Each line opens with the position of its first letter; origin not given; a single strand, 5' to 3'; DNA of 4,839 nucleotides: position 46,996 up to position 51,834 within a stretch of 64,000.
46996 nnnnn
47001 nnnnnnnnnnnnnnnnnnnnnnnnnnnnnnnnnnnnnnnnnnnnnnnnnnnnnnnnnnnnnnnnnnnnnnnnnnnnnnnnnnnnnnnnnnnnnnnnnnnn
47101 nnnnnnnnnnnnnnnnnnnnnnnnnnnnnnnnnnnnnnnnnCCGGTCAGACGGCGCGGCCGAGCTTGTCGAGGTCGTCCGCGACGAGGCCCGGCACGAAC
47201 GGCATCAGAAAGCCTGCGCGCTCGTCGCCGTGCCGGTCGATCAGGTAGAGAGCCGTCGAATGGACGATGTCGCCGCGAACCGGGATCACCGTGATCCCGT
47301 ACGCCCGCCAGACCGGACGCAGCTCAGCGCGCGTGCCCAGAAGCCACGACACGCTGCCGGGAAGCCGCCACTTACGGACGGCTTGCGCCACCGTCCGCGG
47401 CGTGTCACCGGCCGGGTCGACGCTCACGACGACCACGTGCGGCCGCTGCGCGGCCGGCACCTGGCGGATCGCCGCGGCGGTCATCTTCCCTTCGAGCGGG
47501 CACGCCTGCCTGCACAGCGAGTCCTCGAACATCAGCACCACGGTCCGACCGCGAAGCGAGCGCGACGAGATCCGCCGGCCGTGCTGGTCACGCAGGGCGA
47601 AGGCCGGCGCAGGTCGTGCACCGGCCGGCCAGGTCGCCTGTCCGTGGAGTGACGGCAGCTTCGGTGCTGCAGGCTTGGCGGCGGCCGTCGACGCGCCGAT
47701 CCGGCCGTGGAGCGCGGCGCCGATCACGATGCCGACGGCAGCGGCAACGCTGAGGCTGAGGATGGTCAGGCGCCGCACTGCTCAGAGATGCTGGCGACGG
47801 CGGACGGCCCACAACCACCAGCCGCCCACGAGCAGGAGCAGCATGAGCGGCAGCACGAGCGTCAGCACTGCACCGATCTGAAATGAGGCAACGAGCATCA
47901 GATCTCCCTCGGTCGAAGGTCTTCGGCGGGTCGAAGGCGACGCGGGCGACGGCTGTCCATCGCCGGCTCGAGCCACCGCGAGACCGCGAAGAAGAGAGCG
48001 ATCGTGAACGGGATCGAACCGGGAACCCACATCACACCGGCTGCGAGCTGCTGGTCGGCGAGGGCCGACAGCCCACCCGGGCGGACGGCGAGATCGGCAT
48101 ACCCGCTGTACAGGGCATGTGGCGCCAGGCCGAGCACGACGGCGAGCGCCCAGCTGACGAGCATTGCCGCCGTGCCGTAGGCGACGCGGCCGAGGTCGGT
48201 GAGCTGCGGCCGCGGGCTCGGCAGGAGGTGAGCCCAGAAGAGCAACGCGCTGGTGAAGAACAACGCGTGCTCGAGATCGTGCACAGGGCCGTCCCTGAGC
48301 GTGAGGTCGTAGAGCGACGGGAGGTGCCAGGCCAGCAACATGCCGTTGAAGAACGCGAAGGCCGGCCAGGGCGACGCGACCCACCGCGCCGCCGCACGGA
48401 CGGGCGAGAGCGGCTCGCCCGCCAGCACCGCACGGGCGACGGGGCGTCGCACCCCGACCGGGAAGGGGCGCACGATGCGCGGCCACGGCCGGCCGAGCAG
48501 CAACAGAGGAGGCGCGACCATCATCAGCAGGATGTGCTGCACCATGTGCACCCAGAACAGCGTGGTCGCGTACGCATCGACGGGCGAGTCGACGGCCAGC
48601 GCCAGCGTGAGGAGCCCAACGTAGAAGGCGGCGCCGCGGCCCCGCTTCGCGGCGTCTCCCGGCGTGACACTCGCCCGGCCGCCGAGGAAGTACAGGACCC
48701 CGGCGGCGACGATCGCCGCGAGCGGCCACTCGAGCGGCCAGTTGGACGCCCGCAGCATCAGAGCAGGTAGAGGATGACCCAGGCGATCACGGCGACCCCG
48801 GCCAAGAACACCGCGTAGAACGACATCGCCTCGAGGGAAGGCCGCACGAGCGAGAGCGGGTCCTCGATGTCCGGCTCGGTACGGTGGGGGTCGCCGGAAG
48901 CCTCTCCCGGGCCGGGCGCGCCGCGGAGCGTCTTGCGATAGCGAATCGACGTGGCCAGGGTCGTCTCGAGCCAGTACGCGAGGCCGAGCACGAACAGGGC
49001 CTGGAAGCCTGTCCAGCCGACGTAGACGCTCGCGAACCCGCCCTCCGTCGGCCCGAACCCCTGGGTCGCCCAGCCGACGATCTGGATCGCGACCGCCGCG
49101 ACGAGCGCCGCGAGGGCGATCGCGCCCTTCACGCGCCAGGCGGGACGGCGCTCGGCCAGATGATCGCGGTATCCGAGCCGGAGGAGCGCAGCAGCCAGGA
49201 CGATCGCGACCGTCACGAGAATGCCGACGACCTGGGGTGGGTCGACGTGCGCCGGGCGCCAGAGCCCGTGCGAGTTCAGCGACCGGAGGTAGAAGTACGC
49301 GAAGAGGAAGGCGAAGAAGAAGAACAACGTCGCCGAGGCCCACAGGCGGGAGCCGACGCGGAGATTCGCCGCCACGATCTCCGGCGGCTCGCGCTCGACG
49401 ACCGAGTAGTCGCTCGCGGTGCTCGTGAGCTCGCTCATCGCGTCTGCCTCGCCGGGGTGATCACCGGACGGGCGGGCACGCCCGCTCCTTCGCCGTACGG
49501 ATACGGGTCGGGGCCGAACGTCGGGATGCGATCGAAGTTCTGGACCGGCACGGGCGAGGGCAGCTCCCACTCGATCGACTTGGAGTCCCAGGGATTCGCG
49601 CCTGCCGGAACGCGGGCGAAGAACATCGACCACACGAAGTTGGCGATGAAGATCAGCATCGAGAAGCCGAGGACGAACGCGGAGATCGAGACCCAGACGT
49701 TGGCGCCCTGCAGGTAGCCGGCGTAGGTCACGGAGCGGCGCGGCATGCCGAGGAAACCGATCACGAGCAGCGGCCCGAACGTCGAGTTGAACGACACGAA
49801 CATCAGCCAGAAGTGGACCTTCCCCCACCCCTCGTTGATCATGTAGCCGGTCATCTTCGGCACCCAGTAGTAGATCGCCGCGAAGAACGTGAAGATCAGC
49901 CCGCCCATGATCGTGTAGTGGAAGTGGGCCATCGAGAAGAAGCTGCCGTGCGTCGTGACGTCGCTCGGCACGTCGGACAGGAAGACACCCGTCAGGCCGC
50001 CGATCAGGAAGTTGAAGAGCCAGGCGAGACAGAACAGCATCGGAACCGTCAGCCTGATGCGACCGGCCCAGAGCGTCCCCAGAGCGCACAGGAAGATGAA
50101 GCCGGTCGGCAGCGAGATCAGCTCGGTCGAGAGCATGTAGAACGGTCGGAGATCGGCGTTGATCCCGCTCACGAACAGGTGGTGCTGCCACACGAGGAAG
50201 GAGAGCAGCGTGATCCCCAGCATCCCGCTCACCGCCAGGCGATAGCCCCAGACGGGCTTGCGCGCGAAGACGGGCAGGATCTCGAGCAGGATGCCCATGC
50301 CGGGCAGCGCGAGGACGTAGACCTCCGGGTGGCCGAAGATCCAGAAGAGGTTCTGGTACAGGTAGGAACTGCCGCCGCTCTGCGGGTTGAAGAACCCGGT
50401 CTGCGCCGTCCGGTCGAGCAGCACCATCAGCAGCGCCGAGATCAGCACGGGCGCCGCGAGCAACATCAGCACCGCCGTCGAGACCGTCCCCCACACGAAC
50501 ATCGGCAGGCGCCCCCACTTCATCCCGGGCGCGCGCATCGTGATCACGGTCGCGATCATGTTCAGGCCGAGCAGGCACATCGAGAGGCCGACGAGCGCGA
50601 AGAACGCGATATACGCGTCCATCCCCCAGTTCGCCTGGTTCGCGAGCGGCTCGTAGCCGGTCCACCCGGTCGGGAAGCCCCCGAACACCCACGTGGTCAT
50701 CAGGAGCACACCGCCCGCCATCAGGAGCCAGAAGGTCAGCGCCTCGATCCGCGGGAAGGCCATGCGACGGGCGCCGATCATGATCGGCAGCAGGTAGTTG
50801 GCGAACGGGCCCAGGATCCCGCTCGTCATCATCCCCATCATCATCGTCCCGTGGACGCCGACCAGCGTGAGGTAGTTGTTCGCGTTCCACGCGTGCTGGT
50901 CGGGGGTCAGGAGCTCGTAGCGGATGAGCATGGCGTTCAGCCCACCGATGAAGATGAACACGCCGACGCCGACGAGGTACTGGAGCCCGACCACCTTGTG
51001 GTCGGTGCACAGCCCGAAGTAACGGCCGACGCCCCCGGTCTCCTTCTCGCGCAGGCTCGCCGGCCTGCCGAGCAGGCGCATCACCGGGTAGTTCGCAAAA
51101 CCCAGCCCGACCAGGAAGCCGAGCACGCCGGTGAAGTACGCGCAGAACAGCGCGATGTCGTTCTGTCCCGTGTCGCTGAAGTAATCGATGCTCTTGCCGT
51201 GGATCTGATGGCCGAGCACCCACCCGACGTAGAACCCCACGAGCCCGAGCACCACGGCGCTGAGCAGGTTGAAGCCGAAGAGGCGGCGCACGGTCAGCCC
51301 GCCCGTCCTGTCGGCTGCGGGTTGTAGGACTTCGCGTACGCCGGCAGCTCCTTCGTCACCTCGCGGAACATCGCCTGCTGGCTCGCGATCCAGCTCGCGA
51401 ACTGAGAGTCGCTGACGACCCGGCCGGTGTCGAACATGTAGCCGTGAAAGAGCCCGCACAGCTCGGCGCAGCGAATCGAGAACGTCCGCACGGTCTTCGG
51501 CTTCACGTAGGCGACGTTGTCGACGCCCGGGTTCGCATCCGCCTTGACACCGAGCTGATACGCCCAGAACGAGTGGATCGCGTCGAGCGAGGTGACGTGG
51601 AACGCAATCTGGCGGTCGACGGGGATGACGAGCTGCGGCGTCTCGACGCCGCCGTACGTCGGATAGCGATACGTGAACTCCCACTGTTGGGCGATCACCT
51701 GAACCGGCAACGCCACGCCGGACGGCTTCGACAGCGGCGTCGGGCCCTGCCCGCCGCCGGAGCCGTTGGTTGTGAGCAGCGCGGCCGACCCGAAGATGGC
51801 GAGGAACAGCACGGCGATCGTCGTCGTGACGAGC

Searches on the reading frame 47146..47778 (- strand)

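Call 63: search_protein_families(library=pfam, proteins=[window:47146-47778:-], max_evalue=0.00001)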
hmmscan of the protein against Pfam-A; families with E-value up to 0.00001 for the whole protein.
window:47146-47778:- (210 aa): 2 families
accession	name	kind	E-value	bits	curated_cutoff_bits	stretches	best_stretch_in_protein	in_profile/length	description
PF02630.20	SCO1-SenC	-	1.4e-16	61.1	22.8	1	59-184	3-132/134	SCO1/SenC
PF00578.27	AhpC-TSA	-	7e-06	26.4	26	1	55-134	3-77/124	AhpC/TSA family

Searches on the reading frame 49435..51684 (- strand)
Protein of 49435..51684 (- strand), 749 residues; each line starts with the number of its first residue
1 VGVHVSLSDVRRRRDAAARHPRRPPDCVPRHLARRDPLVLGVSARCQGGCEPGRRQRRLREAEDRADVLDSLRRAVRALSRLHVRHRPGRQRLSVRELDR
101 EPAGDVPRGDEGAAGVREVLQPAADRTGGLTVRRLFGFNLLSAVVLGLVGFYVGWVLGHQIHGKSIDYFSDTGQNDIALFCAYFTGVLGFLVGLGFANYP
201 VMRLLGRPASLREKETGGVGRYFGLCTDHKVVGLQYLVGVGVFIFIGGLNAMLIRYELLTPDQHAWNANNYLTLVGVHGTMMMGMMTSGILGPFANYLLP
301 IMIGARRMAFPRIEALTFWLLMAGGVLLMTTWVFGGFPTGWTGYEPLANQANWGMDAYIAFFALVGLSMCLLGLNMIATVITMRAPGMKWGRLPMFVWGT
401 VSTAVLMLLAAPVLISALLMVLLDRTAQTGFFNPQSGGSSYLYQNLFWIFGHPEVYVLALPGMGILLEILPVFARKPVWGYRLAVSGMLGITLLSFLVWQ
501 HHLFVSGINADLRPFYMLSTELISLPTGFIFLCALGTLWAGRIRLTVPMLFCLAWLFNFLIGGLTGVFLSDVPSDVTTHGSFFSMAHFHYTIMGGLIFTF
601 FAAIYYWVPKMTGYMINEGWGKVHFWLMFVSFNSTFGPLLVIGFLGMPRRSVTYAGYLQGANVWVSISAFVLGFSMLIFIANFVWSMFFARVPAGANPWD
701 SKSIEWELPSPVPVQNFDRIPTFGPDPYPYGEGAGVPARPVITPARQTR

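Call 63: search_protein_families(library=pfam, proteins=[window:49435-51684:-], max_evalue=0.00001)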
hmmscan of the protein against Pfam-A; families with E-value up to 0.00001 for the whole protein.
window:49435-51684:- (749 aa): 1 family
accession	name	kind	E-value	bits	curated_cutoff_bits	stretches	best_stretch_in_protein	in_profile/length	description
PF00115.25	COX1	-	3.3e-127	425.4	34.8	1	232-671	2-436/436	Cytochrome C and Quinol oxidase polypeptide I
